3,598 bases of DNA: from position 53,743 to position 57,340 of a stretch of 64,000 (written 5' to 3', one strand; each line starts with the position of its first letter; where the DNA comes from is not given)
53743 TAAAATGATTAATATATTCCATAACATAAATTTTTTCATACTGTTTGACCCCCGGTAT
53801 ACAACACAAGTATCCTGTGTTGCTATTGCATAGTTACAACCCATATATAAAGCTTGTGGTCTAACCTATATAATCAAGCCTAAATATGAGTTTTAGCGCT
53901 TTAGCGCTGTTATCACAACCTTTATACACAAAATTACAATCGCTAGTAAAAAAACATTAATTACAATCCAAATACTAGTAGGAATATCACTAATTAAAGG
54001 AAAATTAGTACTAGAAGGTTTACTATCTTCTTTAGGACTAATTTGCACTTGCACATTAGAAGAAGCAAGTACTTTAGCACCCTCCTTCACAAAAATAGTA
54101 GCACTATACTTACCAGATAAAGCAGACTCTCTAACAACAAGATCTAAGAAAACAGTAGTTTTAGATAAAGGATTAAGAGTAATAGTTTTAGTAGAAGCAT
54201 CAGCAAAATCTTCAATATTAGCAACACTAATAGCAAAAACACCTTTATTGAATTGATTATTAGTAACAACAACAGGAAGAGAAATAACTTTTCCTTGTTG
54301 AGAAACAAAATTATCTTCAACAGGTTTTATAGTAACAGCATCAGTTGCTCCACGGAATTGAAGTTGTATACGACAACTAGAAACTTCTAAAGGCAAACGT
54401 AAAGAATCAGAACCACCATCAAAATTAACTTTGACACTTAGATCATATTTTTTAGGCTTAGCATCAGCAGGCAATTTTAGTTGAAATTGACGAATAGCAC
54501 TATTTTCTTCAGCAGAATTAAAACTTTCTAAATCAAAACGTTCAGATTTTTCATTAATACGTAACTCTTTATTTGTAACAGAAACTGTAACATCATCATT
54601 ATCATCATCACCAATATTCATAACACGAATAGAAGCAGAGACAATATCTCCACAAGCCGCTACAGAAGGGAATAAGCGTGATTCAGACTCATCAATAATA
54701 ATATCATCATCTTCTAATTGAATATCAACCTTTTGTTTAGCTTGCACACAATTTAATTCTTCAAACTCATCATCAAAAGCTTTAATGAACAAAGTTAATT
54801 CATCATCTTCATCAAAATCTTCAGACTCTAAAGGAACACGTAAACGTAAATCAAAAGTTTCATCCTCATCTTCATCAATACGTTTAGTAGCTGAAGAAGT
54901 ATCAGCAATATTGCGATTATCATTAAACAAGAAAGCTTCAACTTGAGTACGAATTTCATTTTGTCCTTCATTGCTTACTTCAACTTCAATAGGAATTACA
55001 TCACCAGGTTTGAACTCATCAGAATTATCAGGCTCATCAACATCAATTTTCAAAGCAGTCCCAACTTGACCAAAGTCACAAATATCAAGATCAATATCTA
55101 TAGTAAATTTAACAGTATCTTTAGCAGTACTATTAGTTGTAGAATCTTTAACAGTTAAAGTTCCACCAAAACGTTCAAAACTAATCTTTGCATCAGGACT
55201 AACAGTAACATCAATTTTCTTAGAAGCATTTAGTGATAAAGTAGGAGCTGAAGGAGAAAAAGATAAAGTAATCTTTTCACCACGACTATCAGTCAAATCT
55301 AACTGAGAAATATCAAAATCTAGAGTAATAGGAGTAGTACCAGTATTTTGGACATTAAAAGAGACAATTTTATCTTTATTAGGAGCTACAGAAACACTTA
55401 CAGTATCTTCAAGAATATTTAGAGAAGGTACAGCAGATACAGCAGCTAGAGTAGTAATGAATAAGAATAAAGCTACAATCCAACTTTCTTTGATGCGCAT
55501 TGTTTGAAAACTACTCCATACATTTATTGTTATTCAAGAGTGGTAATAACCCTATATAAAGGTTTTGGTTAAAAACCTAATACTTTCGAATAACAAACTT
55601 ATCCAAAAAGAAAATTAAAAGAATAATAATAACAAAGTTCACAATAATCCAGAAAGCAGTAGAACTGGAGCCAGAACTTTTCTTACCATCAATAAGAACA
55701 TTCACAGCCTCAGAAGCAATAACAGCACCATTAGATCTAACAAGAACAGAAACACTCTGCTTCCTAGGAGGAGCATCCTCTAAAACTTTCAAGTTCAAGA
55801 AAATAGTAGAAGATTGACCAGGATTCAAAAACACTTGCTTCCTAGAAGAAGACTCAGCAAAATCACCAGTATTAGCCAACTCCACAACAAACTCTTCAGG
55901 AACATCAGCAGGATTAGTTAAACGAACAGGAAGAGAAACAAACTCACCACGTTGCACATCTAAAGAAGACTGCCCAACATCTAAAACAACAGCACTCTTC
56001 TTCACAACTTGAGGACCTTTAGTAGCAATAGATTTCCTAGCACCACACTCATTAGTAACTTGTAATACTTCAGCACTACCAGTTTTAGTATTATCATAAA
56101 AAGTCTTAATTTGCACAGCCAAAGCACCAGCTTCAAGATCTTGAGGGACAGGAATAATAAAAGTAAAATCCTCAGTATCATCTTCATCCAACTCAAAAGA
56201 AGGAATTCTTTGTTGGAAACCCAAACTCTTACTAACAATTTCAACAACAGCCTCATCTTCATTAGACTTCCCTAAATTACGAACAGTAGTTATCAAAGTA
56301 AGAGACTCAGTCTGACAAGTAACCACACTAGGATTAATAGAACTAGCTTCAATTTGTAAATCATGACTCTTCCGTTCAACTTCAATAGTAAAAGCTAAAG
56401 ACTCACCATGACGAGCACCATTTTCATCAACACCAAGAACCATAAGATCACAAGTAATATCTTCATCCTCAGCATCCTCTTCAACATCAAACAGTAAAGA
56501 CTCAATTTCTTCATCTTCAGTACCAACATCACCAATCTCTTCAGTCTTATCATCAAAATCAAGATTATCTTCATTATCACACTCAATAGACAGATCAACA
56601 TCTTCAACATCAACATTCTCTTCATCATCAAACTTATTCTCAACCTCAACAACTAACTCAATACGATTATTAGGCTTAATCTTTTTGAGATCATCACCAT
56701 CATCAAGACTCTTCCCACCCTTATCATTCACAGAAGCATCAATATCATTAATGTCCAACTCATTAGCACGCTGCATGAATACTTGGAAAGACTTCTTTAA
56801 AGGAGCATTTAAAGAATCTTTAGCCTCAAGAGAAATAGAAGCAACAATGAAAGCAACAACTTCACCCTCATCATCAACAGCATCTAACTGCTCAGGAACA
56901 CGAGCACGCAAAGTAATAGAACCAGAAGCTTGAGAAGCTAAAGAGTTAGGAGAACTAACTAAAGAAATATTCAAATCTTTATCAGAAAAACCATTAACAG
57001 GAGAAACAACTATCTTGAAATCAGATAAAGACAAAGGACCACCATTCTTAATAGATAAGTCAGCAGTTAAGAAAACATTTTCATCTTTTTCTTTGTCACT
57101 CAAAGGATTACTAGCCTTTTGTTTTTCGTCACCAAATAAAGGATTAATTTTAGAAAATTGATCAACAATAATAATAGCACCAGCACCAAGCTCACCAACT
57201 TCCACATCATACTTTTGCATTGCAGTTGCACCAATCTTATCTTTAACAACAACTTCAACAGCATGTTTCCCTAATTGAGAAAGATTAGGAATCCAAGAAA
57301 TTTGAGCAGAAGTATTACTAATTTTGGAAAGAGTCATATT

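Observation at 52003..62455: Candidate novel archaeosortase-like sorting system: three paralogous surface proteins sharing an 'FWII'-motif/TM/basic-tail C-terminus, next to a small Cys...NxxR membrane protein and a HAMP-DUF835-wHTH regulator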

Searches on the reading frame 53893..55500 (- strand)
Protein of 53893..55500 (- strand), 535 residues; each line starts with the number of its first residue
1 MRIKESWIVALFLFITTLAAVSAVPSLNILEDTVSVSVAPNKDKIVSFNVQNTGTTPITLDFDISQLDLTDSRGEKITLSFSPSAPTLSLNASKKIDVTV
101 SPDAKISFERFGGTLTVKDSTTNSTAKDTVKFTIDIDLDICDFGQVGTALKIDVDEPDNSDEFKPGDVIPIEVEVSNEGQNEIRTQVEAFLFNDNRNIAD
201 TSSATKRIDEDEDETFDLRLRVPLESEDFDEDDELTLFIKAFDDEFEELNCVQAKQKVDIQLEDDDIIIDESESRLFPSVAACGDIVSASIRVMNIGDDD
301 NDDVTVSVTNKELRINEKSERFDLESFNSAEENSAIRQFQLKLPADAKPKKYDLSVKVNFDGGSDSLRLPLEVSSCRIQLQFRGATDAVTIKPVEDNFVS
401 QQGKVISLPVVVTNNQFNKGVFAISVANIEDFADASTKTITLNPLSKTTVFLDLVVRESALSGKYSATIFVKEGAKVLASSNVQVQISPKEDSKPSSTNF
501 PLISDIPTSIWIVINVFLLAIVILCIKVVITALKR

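Call 3: search_protein_families(library=ncbifam, proteins=[window:53893-55500:-], max_evalue=1)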
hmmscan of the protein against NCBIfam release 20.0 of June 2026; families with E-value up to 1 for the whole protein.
window:53893-55500:- (535 aa): 4 families
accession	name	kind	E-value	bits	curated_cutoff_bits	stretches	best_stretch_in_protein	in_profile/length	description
NF033506.0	PACE-CTERM-PROT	exception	8.9e-54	183.2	110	2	68-528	143-624/627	putative S-layer protein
NF007392.0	PRK09918.1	subfamily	0.046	13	183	1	8-79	11-79/236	fimbria/pilus chaperone family protein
NF033659.0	Shiga_Stx1B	exception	0.092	12.9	175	1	268-317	6-53/89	Shiga toxin Stx1 subunit B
NF041698.1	Shig_StxB_1c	exception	0.099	12.8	201.2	1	268-317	6-53/89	Shiga toxin Stx1c subunit B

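Call 4: search_protein_families(library=pfam, proteins=[window:53893-55500:-], max_evalue=1)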
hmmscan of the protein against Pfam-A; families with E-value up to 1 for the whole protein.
window:53893-55500:- (535 aa): 11 families
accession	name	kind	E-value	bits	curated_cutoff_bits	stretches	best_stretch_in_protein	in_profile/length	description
PF21633.3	MOV-10_Ig-like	-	0.0044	17.6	27.4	1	26-61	16-51/126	Helicase MOV-10, Ig-like domain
PF16116.10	DUF4832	-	0.014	15.6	29.2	0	28-106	108-186/216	Domain of unknown function (DUF4832)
PF15980.10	ComGF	-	0.03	15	27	1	230-278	12-62/100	Putative Competence protein ComGF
PF11611.13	DUF4352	-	0.031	15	25.9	0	45-103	39-90/122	Domain of unknown function (DUF4352)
PF06280.18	fn3_5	-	0.048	14.8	27.6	0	34-122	12-103/112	Fn3-like domain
PF01835.25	MG2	-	0.049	14.4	32.8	0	414-485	25-96/96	MG2 domain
PF18957.6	RibLong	-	0.055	14.7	27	0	338-373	56-92/93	Long Rib domain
PF06030.18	WxLIP_PGBD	-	0.082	13.4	27.3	0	427-472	75-120/121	WxL Interacting Protein, peptidoglycan binding domain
PF19912.4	DUF6385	-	0.096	13.2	26.8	0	45-65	7-27/82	Domain of unknown function (DUF6385)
PF15706.10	TMEM132_C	-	0.11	12.7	27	1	491-534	16-59/87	TMEM132 C-terminal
PF00703.27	Glyco_hydro_2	-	0.82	10.9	23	0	171-216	22-67/109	Glycosyl hydrolases family 2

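Call 31: find_homologous_proteins(query=A2, max_evalue=0.00001)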
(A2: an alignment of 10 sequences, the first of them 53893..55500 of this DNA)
Query A2 (10 sequences) (535 aa, profile of the alignment): 20 proteins with E <= 0.00001 among 8000 candidates.
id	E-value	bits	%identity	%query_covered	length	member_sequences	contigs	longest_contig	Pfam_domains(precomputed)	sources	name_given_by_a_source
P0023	1.9e-175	603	58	100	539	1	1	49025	-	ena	-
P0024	1.4e-168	580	100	100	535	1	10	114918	-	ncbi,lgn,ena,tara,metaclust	tara:strand:+ start:25285 stop:26892 length:1608 start_codon:yes stop_codon:yes gene_type:complete|m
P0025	4.0e-161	556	80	99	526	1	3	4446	PF07919.18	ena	-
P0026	2.9e-133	464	55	98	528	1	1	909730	PF07705.18,PF23619.2,PF10633.16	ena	-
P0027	1.5e-131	458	51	99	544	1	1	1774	-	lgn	-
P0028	2.7e-130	454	55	98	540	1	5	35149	PF07705.18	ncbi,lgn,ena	ncbi:MAG: putative S-layer protein [Nanoarchaeota archaeon]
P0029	1.8e-113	399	40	97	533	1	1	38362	PF23619.2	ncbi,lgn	-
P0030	2.8e-111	391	43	99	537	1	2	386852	PF07705.18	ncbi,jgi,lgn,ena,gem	-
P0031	3.8e-106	374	38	95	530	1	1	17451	-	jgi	jgi:hypothetical protein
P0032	1.9e-105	372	43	99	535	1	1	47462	PF07705.18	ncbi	-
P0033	6.0e-103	364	41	87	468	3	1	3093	PF19543.6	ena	-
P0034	8.8e-93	330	34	99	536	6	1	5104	-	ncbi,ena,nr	ncbi:MAG TPA: putative S-layer protein [Candidatus Nanoarchaeia archaeon]|nr:putative S-layer protei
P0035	9.6e-89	317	33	93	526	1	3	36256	-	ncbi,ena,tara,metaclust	tara:strand:+ start:4240 stop:5820 length:1581 start_codon:yes stop_codon:yes gene_type:complete|met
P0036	1.3e-58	217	45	61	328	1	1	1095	PF07705.18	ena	-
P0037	3.6e-34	137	24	29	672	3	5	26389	PF16116.11,PF01835.26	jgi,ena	-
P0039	6.4e-31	126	28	69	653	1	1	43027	PF07705.18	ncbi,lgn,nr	ncbi:MAG: putative S-layer protein [Candidatus Pacearchaeota archaeon]|nr:putative S-layer protein [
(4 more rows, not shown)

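Call 34: find_encoding_contigs(protein=P0028, flank=10000, max_places=1)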
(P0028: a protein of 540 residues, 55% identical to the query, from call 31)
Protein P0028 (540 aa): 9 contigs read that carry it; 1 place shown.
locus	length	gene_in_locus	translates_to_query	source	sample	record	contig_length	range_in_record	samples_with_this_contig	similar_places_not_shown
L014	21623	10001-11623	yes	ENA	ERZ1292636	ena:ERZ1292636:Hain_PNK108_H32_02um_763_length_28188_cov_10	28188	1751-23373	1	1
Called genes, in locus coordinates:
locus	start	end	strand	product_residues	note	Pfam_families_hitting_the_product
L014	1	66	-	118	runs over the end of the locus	PF18480:DUF5615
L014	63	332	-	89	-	PF04255:DUF433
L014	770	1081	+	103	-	PF02697:VAPB_antitox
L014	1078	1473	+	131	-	PF01850:PIN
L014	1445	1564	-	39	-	-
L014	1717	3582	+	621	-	PF00012:HSP70, PF06723:MreB_Mbl, PF00012:HSP70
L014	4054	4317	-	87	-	-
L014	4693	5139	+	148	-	-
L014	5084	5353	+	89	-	-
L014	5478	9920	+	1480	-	PF00801:PKD (faint), PF05345:He_PIG, PF17892:Cadherin_5 (faint), PF17963:Big_9 (weak), PF05345:He_PIG, PF17963:Big_9 (weak), PF05345:He_PIG (weak), PF17963:Big_9 (weak)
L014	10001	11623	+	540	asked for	PF07705:CARDB (faint)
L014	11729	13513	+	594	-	-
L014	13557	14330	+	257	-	-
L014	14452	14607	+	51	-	-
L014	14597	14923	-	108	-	-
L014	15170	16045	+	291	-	PF00733:Asn_synthase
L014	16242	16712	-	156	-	PF08501:Shikimate_dh_N (weak)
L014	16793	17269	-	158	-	PF10517:DM13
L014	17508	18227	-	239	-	PF14528:LAGLIDADG_3 (faint)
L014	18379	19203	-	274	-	-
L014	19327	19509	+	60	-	-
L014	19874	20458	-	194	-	-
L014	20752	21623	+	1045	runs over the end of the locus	PF00133:tRNA-synt_1, PF09334:tRNA-synt_1g, PF00561:Abhydrolase_1, PF06821:Ser_hydrolase, PF13603:tRNA-synt_1_2, PF00133:tRNA-synt_1, PF09334:tRNA-synt_1g (weak), PF08264:Anticodon_1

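Call 35: find_encoding_contigs(protein=P0035, flank=10000, max_places=1)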
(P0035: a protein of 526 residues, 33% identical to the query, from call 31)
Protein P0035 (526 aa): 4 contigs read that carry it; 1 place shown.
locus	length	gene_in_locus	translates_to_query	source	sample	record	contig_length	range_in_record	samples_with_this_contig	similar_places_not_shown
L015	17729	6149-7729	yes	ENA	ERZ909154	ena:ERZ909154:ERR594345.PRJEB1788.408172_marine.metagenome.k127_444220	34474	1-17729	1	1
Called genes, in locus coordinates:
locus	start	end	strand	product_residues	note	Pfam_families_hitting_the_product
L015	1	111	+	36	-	?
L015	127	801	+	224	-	PF00687:Ribosomal_L1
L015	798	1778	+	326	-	PF00466:Ribosomal_L10, PF17777:RL10P_insert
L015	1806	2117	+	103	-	-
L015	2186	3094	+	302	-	PF23435:DUF7121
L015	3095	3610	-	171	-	-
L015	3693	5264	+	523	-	PF00672:HAMP, PF05763:DUF835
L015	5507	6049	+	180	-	-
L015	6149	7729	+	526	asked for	-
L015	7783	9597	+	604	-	-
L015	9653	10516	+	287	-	PF00733:Asn_synthase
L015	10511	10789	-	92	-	PF03477:ATP-cone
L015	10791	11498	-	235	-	PF11139:SfLAP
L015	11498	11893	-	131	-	-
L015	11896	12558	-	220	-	PF00581:Rhodanese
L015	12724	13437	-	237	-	-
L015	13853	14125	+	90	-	PF03477:ATP-cone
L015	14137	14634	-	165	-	-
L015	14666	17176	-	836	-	PF01411:tRNA-synt_2c, PF07973:tRNA_SAD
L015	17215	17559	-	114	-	-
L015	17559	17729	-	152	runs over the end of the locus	-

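Call 36: find_encoding_contigs(protein=P0039, flank=10000, max_places=1)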
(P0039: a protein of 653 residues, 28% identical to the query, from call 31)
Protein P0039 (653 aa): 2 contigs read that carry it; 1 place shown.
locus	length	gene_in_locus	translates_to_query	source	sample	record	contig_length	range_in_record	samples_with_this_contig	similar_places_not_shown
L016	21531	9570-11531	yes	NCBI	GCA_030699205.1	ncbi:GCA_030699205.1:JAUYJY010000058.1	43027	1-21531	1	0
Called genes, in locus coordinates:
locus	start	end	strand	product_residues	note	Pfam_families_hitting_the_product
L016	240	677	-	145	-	-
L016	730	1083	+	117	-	-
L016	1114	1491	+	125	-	-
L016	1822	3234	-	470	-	PF02163:Peptidase_M50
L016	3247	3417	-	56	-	-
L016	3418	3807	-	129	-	PF21485:IF5A-like_N, PF01287:eIF-5a (weak)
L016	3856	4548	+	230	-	PF00254:FKBP_C (weak), PF22199:FKBP26_IF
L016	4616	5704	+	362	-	PF00091:Tubulin, PF12327:FtsZ_C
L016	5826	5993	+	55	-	PF00584:SecE (weak)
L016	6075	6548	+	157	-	PF03439:Spt5-NGN, PF00467:KOW (weak)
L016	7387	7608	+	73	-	PF01780:Ribosomal_L37ae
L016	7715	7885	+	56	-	-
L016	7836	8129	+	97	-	PF01920:Prefoldin_2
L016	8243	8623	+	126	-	PF04472:SepF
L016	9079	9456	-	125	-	-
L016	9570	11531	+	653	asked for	PF07705:CARDB (faint)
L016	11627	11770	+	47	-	-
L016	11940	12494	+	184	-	-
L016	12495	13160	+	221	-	PF09335:VTT_dom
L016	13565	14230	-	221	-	-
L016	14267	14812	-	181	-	-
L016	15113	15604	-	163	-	PF00383:dCMP_cyt_deam_1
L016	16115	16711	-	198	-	-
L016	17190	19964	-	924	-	PF05124:S_layer_C (weak)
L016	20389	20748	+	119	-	PF25212:HVO_A0114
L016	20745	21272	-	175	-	-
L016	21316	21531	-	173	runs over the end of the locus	-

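Call 37: find_encoding_contigs(protein=P0030, flank=10000, max_places=1)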
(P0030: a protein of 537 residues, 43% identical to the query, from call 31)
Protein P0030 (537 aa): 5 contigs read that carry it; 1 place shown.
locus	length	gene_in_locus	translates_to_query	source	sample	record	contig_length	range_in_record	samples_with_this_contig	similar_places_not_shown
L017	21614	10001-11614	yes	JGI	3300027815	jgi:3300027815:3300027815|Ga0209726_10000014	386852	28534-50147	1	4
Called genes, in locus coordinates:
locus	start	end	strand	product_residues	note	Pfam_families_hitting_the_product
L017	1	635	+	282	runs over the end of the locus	PF00687:Ribosomal_L1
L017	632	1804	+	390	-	PF00466:Ribosomal_L10, PF17777:RL10P_insert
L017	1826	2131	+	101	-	PF00428:Ribosomal_60s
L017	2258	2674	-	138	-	-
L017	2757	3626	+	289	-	-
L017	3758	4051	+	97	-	-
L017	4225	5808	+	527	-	PF12729:4HB_MCP_1, PF00672:HAMP, PF05763:DUF835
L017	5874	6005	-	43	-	-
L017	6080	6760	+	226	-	-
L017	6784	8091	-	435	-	PF19864:Radical_SAM_N2, PF04055:Radical_SAM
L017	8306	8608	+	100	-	-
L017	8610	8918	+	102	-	PF04014:MazE_antitoxin (weak)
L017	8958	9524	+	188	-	PF00929:RNase_T, PF16473:Rv2179c-like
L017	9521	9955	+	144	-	PF00293:NUDIX, PF14815:NUDIX_4 (weak)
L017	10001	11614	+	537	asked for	PF07705:CARDB (faint)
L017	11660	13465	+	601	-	-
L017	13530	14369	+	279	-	PF00733:Asn_synthase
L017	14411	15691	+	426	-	PF13173:AAA_14, PF13635:DUF4143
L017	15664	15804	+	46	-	-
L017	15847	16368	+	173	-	-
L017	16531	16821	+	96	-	-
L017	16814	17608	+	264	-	PF00730:HhH-GPD, PF00633:HHH (weak)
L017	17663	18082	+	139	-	PF01850:PIN, PF13470:PIN_3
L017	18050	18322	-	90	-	-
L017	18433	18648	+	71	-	PF10049:DUF2283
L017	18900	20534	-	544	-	PF00488:MutS_V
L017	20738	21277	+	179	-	PF01909:NTP_transf_2, PF18765:Polbeta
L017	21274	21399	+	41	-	-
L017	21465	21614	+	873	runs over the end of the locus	PF00133:tRNA-synt_1, PF01406:tRNA-synt_1e (faint), PF09334:tRNA-synt_1g, PF13603:tRNA-synt_1_2, PF00133:tRNA-synt_1, PF09334:tRNA-synt_1g (weak), PF08264:Anticodon_1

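Call 49: search_solved_structures(query=A2, max_evalue=1)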
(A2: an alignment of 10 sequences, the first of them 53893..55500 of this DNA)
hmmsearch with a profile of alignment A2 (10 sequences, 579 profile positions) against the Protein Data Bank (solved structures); distinct sequences matched with E-value up to 1: 1.
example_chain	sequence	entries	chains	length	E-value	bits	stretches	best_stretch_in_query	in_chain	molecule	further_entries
5ow4_A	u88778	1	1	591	0.0013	20.9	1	432-531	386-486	Uncharacterized protein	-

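Call 59: search_protein_families(library=ncbifam, proteins=[L016:11940-12494:+, L015:3095-3610:-, L017:3626-4162:-], max_evalue=0.01)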
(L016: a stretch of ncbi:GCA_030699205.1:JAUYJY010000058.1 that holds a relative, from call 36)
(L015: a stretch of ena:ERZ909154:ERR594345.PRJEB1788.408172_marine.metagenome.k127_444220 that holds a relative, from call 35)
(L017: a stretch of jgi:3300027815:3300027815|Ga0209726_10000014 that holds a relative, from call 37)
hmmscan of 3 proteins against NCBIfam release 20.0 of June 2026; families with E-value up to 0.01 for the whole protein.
L016:11940-12494:+ (184 aa): 5 families
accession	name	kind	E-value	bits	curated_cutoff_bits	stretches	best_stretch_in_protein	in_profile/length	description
NF033505.2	paceosortase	exception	1.1e-60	204.5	80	1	8-169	3-163/167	pacearchaeosortase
TIGR04178.1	exo_archaeo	signature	1.5e-05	25.2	23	1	65-150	2-92/97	exosortase/archaeosortase family protein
NF045528.1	heimosortase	equivalog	4.5e-05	23.5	130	1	64-155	86-176/199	heimdallarchaeosortase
TIGR04124.1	archaeo_artE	exception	0.00012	22.2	95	1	5-146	7-144/153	archaeosortase family protein ArtE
NF012138.0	exosort_XrtR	exception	0.0059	16.7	150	1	69-144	67-143/160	exosortase R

L015:3095-3610:- (171 aa): 2 families
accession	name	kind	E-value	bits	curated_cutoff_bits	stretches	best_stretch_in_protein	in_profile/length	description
NF033505.2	paceosortase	exception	1.4e-27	96.8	80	1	6-168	3-165/167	pacearchaeosortase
TIGR04178.1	exo_archaeo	signature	3.5e-07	30.4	23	1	63-147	4-92/97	exosortase/archaeosortase family protein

L017:3626-4162:- (179 aa): 8 families
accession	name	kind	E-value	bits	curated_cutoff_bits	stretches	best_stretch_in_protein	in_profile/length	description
NF033505.2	paceosortase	exception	5.1e-33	114.5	80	1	16-176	6-166/167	pacearchaeosortase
TIGR04178.1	exo_archaeo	signature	3e-10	40.3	23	1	70-156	4-94/97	exosortase/archaeosortase family protein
TIGR04124.1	archaeo_artE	exception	6.2e-06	26.3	95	1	38-138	33-131/153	archaeosortase family protein ArtE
TIGR04177.1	exosort_XrtH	exception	1.6e-05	24.9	86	1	13-153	6-150/158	exosortase H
NF046081.1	exosort_XrtX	exception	2.2e-05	24.4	170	1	50-154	51-158/168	exosortase X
TIGR04300.1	exosort_XrtM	exception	0.00064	20.2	125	1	57-156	45-139/150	exosortase family protein XrtM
TIGR04128.1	exoso_Fjoh_1448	exception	0.0019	18.4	90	1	69-156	85-168/174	exosortase family protein XrtF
TIGR04175.1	archaeo_artD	exception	0.0054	16.7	125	1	24-159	13-146/150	archaeosortase D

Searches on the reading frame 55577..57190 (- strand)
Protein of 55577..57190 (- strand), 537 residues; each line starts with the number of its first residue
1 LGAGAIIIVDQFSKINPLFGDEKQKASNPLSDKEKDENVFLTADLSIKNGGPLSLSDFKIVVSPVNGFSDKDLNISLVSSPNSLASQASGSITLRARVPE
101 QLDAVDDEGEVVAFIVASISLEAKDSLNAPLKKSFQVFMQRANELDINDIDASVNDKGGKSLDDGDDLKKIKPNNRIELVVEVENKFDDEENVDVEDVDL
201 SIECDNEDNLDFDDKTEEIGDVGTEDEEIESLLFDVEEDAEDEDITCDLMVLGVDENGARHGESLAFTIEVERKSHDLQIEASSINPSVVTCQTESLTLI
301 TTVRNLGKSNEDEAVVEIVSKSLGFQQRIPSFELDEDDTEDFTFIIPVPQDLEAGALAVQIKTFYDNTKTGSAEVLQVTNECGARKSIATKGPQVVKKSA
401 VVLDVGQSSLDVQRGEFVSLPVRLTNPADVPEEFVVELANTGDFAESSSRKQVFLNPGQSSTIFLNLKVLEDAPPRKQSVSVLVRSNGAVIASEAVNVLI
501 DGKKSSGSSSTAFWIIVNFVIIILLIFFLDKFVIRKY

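Call 21: search_protein_families(library=ncbifam, proteins=[window:55577-57190:-], max_evalue=0.01)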
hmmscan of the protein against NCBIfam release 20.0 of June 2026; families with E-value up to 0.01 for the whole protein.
window:55577-57190:- (537 aa): 2 families
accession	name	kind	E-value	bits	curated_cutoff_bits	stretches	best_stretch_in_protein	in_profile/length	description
NF033506.0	PACE-CTERM-PROT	exception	1.2e-33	116.8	110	1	42-526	127-618/627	putative S-layer protein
NF041740.1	choice_anch_T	equivalog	8.5e-05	21.8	70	0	5-124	136-245/259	choice-of-anchor T family protein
